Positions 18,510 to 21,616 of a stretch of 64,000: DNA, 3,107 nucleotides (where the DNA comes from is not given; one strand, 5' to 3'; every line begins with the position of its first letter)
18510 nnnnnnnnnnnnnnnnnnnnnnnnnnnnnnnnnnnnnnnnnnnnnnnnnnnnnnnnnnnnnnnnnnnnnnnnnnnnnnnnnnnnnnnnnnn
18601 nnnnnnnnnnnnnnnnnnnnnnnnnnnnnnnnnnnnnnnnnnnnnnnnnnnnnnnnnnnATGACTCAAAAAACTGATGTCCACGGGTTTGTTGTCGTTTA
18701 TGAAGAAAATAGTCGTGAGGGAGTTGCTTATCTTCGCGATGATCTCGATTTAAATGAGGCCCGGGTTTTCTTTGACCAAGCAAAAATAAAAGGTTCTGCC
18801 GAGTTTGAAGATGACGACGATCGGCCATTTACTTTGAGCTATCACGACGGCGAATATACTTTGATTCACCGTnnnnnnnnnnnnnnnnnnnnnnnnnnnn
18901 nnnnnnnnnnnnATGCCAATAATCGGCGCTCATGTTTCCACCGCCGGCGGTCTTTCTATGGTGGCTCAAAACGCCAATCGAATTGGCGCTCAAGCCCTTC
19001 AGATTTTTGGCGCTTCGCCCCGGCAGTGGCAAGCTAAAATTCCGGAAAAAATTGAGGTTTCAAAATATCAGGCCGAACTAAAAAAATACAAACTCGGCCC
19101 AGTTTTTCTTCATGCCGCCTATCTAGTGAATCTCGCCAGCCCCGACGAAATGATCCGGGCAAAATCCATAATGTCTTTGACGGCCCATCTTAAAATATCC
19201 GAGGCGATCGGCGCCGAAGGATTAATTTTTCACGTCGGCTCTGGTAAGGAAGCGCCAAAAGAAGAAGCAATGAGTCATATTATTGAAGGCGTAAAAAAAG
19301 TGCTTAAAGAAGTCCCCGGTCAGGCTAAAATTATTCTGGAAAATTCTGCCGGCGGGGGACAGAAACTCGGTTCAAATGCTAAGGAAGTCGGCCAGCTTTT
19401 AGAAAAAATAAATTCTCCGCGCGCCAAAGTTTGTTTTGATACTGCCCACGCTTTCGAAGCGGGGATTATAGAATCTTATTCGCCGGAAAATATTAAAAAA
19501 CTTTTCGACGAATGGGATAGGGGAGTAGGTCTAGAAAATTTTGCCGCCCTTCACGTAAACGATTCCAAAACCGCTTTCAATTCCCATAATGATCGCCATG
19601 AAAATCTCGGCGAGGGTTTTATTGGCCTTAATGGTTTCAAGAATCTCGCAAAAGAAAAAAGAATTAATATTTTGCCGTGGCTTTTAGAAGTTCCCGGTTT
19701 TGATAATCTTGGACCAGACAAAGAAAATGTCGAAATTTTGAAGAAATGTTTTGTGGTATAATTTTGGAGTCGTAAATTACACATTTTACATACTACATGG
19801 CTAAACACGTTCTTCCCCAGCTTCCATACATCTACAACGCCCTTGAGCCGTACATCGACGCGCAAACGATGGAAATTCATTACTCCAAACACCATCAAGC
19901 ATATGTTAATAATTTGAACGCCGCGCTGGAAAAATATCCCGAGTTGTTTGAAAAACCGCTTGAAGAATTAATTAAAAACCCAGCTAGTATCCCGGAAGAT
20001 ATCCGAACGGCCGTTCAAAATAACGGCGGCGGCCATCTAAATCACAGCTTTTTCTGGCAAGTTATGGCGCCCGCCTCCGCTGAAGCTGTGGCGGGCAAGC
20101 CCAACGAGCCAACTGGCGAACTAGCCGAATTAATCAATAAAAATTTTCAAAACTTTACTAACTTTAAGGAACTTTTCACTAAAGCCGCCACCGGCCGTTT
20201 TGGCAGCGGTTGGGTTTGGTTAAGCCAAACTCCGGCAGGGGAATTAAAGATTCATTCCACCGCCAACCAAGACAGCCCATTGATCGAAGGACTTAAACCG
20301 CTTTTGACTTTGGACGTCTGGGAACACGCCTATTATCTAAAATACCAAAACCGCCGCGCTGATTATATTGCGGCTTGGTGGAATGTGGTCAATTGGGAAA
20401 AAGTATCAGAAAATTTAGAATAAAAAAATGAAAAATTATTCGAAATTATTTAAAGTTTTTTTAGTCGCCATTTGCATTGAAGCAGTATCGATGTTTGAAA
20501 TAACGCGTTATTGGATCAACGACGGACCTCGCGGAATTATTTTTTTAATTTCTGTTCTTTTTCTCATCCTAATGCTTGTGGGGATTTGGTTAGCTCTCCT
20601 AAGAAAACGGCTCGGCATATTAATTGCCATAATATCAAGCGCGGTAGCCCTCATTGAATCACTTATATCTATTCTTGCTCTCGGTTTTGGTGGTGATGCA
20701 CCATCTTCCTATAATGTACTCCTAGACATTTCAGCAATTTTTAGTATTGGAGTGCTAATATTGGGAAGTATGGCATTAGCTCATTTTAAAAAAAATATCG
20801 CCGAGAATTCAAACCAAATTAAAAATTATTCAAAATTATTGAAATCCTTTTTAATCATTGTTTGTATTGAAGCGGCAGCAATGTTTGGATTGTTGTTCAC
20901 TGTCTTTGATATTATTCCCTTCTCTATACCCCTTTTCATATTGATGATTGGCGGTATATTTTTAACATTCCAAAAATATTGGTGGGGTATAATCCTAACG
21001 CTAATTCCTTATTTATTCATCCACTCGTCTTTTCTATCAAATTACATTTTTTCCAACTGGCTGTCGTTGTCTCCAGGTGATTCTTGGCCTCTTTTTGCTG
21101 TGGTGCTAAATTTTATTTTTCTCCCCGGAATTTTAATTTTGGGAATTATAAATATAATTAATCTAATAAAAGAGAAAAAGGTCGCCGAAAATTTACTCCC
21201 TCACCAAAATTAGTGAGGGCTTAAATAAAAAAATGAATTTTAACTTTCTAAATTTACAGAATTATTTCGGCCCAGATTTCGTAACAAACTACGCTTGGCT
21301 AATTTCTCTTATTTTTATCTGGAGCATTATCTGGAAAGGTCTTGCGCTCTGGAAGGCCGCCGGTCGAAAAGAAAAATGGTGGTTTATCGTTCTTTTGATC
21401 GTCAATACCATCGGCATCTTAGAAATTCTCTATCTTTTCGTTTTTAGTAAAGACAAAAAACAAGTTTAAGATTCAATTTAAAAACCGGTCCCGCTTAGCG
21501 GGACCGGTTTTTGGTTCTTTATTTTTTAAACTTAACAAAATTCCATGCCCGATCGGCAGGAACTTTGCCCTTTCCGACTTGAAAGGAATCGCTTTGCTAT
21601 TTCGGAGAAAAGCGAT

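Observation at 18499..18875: Unlisted Cys-rich 50-aa ORF plus 71-aa acidic ORF immediately downstream of the candidate RNA element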

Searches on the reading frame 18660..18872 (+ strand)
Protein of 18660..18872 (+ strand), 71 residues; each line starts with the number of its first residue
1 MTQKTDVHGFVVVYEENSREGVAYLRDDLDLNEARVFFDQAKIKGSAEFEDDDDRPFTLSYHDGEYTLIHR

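Call 7: search_protein_families(library=pfam, proteins=[window:18660-18872:+], max_evalue=1)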
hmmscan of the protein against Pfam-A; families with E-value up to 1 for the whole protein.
seq(71 aa): 0 families

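Call 8: search_protein_families(library=ncbifam, proteins=[window:18660-18872:+], max_evalue=1)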
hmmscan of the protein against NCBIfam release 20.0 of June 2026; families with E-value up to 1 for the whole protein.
seq(71 aa): 0 families

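Call 10: find_homologous_proteins(query=window:18660-18872:+, max_evalue=10)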
Query seq(71 aa) (71 aa): 21 proteins with E <= 10 among 21 candidates.
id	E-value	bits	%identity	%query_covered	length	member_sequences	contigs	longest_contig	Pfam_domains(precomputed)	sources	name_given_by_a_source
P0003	1.5e-40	153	100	100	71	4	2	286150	-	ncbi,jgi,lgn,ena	ncbi:MAG: hypothetical protein WCX12_01200 [Candidatus Paceibacterota bacterium]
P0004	2.6e-32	127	83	100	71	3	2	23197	-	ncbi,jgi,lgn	jgi:hypothetical protein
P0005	3.1e-24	102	69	100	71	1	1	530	-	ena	-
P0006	6.7e-24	101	66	100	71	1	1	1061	-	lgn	-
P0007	1.1e-23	100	66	100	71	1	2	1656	-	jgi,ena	-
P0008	1.1e-23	100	68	100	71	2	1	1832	-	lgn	-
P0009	7.7e-23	97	65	100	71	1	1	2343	-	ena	-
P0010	7.8e-23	97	65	100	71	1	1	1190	-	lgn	-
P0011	8.4e-23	97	63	100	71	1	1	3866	-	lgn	-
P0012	1.1e-22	97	62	100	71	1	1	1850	-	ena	-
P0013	5.0e-22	95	63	100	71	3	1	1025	-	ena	-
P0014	7.2e-22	94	63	100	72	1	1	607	-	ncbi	-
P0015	1.4e-21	93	63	100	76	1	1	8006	-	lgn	-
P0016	1.2e-20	90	61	100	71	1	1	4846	-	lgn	-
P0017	1.4e-20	90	65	100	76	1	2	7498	-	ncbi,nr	ncbi:hypothetical protein HY504_01930 [Candidatus Wolfebacteria bacterium]|nr:hypothetical protein [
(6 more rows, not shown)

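Call 13: find_encoding_contigs(protein=P0004, flank=5000)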
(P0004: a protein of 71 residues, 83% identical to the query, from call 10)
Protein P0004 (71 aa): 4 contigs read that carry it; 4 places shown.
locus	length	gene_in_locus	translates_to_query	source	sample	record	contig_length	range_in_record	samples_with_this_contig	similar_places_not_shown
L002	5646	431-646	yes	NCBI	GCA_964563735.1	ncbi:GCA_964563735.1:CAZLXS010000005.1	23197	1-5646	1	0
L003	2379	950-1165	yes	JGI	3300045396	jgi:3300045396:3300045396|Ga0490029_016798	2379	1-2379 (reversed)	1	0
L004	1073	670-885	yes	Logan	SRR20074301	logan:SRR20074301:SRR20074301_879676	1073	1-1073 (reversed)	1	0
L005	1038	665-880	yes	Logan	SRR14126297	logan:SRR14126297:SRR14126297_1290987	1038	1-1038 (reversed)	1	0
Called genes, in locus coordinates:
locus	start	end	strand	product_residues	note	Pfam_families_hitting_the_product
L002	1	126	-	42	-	?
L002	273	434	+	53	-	-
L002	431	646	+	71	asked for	-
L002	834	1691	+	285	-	PF01261:AP_endonuc_2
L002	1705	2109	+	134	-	-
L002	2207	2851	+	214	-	PF00081:Sod_Fe_N, PF02777:Sod_Fe_C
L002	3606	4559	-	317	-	-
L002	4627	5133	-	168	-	-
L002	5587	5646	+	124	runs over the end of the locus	-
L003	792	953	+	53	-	-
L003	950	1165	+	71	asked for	-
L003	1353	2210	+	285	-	PF01261:AP_endonuc_2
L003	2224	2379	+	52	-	?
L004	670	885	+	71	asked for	-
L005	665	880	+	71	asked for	-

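Call 18: find_related_loci(query=A1, collection=genome_contigs, flank=3000)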
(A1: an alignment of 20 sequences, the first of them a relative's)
Query A1 (71 aa) in genome_contigs; peptide patterns used: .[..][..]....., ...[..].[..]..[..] (x = any residue, [..] = any of these).
207 stretches matched a pattern; 24 encode a relative of the query (tblastn E <= 1e-3); 24 distinct loci.
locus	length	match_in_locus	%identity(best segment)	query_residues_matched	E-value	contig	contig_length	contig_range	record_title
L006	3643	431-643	83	1-71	1e-37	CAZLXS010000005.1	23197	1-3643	MAG TPA_asm: uncultured Candidatus Saccharibacteria bacterium isolate SRP342105_co3_229 genome assembly, contig: NODE_17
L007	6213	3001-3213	61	1-71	3e-27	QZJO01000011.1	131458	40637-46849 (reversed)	MAG: Candidatus Parcubacteria bacterium isolate SURF_37 contig-100_74_length_131458_read_count_1597381, whole genome sho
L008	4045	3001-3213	62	1-71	1e-26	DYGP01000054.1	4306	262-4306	MAG TPA_asm: Candidatus Paceibacter sp. isolate BE2012_7_51_7 Afr_mines_BE2012_6890_length_4306_cov_2_995530, whole geno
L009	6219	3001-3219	62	1-71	9e-26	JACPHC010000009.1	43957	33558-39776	MAG: Parcubacteria group bacterium isolate NC_groundwater_404_Ag_B-0.1um_40_17 GD18-4_B1_scaffold_1253792, whole genome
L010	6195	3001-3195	65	7-71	4e-25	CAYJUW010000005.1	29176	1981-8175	MAG TPA_asm: uncultured Candidatus Saccharibacteria bacterium isolate ERP125453_co1_301 genome assembly, contig: NODE_13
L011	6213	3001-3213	59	1-71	9e-25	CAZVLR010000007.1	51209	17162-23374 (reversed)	MAG TPA_asm: uncultured Candidatus Saccharibacteria bacterium isolate SRP062349_co2_192 genome assembly, contig: NODE_38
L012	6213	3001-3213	61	1-71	8e-24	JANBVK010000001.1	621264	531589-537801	MAG: Patescibacteria group bacterium isolate AMOR_Bin_147 NODE_1_length_621264_cov_13.613588, whole genome shotgun seque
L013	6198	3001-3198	64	7-71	2e-23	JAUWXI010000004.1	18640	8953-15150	MAG: Candidatus Parcubacteria bacterium isolate CSMAG_2680 CSMAG_2680_k141_1183088_length_18640_cov_19.0000, whole genom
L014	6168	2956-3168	56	1-71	4e-23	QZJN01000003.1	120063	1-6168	MAG: Candidatus Parcubacteria bacterium isolate SURF_38 contig-100_94_length_120063_read_count_1573538, whole genome sho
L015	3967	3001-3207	55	1-69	1e-22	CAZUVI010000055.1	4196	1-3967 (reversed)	MAG TPA_asm: uncultured Candidatus Saccharibacteria bacterium isolate SRP050083_co2_152 genome assembly, contig: NODE_21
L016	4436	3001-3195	54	7-71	1e-21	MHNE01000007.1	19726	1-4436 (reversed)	MAG: Candidatus Portnoybacteria bacterium RIFCSPLOWO2_01_FULL_43_11 rifcsplowo2_01_scaffold_16491, whole genome shotgun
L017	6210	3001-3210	54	3-71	2e-19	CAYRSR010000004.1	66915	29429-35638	MAG TPA_asm: uncultured Candidatus Saccharibacteria bacterium isolate binchicken_co6_444 genome assembly, contig: NODE_1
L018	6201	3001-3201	55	6-71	7e-19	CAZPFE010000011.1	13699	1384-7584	MAG TPA_asm: uncultured Candidatus Saccharibacteria bacterium isolate SRP141559_co1_270 genome assembly, contig: NODE_24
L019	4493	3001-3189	52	2-64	4e-17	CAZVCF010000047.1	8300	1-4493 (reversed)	MAG TPA_asm: uncultured Gammaproteobacteria bacterium isolate binchicken_co38_723 genome assembly, contig: NODE_18261_le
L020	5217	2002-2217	44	1-71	5e-17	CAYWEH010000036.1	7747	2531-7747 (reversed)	MAG TPA_asm: uncultured Gammaproteobacteria bacterium isolate ERP125453_co1_536 genome assembly, contig: NODE_11754_leng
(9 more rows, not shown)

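Call 25: search_solved_structures(query=A1, max_evalue=10, show_alignments=2)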
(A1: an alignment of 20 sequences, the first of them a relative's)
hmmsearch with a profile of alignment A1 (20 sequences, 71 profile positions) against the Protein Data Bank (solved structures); distinct sequences matched with E-value up to 10: 1.
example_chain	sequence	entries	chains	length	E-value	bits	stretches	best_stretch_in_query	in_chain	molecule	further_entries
4jhb_A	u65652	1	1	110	0.27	14.4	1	24-66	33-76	Transcription factor RelB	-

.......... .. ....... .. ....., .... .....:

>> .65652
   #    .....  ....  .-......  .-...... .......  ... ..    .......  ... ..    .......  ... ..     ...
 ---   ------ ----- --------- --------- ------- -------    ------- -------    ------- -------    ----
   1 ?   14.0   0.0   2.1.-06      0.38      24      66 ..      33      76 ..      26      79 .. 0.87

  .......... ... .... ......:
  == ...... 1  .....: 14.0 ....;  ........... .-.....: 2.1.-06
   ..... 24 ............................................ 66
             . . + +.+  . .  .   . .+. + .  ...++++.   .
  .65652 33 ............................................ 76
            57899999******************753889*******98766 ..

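Call 32: predict_structure(alignment_id=A1)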
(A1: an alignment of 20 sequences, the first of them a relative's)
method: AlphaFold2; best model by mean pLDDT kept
length: 71 residues; sequences in the alignment: 20
mean_pLDDT: 94.2   pTM: 0.78
mean pLDDT of the five models: 94.2, 92.7, 90.3, 90.2, 87.7
residues with pLDDT >= 90: 69; 70-90: 2; 50-70: 0; < 50: 0
segments of 3 or more residues with pLDDT < 50: none
pLDDT, mean of each block of 10 residues (from residue 1): 93 94 94 95 96 94 94 83
secondary structure, 60 per line:
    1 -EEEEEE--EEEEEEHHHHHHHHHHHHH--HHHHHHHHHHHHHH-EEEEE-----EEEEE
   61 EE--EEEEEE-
elements in order: E2-7 E10-15 H16-28 H31-44 E46-50 E56-62 E65-70

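Call 98: search_protein_families(library=pfam, proteins=[L002:1705-2106:+], max_evalue=0.05)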
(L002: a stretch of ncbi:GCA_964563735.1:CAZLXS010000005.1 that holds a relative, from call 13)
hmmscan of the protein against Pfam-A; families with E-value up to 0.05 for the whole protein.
L002:1705-2106:+ (134 aa): 0 families

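Call 102: search_protein_families(library=phrogs, proteins=[P0003, P0017], max_evalue=0.1)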
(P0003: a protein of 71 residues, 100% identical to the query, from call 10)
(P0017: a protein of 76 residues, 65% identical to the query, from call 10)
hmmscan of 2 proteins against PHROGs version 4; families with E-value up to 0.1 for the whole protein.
P0003 (71 aa): 0 families

P0017 (76 aa): 0 families

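Call 103: search_protein_families(library=padloc, proteins=[P0003, P0017], max_evalue=0.1)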
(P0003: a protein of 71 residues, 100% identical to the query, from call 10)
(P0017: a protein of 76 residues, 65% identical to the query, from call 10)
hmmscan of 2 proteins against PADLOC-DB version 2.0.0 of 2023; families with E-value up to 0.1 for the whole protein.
P0003 (71 aa): 0 families

P0017 (76 aa): 0 families

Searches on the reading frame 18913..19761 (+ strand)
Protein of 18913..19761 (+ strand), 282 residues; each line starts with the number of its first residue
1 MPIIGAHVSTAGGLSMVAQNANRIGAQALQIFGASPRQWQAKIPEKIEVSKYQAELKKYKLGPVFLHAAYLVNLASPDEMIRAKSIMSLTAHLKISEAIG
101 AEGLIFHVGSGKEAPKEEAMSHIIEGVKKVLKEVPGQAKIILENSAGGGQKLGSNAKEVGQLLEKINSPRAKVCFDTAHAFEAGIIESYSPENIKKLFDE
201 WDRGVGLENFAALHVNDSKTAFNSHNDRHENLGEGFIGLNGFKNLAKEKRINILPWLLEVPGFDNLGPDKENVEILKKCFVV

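Call 7: search_protein_families(library=pfam, proteins=[window:18913-19761:+], max_evalue=1)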
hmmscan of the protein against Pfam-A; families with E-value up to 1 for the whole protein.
window:18913-19761:+ (282 aa): 2 families
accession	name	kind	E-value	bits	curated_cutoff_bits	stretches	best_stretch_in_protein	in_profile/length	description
PF01261.30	AP_endonuc_2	-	1.4e-38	133.4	31.1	1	19-277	2-247/249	Xylose isomerase-like TIM barrel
PF03851.20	UvdE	-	2.7e-05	24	24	1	66-178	104-210/275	UV-endonuclease UvdE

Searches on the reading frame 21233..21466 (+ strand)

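Call 63: search_protein_families(library=pfam, proteins=[window:21233-21466:+], max_evalue=0.1)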
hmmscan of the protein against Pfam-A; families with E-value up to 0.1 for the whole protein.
window:21233-21466:+ (78 aa): 2 families
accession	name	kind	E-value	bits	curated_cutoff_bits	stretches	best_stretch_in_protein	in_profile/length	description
PF18893.5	DUF5652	-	3e-24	84.9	23.4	1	20-77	12-69/71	Family of unknown function (DUF5652)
PF03203.19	MerC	-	0.03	15.3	27.6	1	12-64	28-79/108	MerC mercury resistance protein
